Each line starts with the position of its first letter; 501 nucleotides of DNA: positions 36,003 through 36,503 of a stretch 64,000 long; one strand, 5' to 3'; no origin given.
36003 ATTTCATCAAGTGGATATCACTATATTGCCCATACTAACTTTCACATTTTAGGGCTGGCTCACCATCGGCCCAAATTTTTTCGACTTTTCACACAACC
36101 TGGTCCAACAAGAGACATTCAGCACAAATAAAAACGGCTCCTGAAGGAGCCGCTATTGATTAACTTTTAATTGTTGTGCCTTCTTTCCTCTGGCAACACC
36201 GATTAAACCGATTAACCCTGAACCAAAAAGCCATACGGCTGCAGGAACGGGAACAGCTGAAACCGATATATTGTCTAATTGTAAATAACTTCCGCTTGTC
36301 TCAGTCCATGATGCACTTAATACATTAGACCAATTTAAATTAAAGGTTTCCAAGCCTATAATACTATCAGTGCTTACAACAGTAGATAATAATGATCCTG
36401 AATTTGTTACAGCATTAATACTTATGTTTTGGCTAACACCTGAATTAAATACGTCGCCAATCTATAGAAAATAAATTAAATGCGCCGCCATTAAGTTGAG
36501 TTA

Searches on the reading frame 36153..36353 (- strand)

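Call 86: search_protein_families(library=pfam, proteins=[window:36153-36353:-], max_evalue=0.01)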
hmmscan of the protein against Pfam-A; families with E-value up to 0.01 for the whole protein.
window:36153-36353:- (66 aa): 1 family
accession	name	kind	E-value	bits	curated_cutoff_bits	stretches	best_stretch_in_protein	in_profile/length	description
PF07589.16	PEP-CTERM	-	0.00088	19.7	20.7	1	33-55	1-23/24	PEP-CTERM motif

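Call 87: search_protein_families(library=ncbifam, proteins=[window:36153-36353:-], max_evalue=0.001)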
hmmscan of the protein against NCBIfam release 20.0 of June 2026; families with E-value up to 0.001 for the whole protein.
window:36153-36353:- (66 aa): 5 families
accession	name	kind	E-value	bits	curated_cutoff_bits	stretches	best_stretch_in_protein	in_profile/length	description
NF033554.9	floc_PepA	equivalog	2.3e-07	30.9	80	1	29-58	232-261/261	flocculation-associated PEP-CTERM protein PepA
TIGR03370.1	VPLPA-CTERM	domain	9.6e-06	25.5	25.35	1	34-55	1-22/25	VPLPA-CTERM sorting domain-containing protein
NF038120.1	PEP_CTERM_QFxxD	subfamily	1.5e-05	25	80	1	25-55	184-214/215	NF038120 family PEP-CTERM protein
NF041538.1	PEP_EDSA_1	subfamily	0.00023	20.9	100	1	27-55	276-305/307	EDSAP-1 family PEP-CTERM protein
NF046088.1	anchor_EppA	equivalog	0.00037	20.8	90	1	31-58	30-57/58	EPS-associated small membrane protein EppA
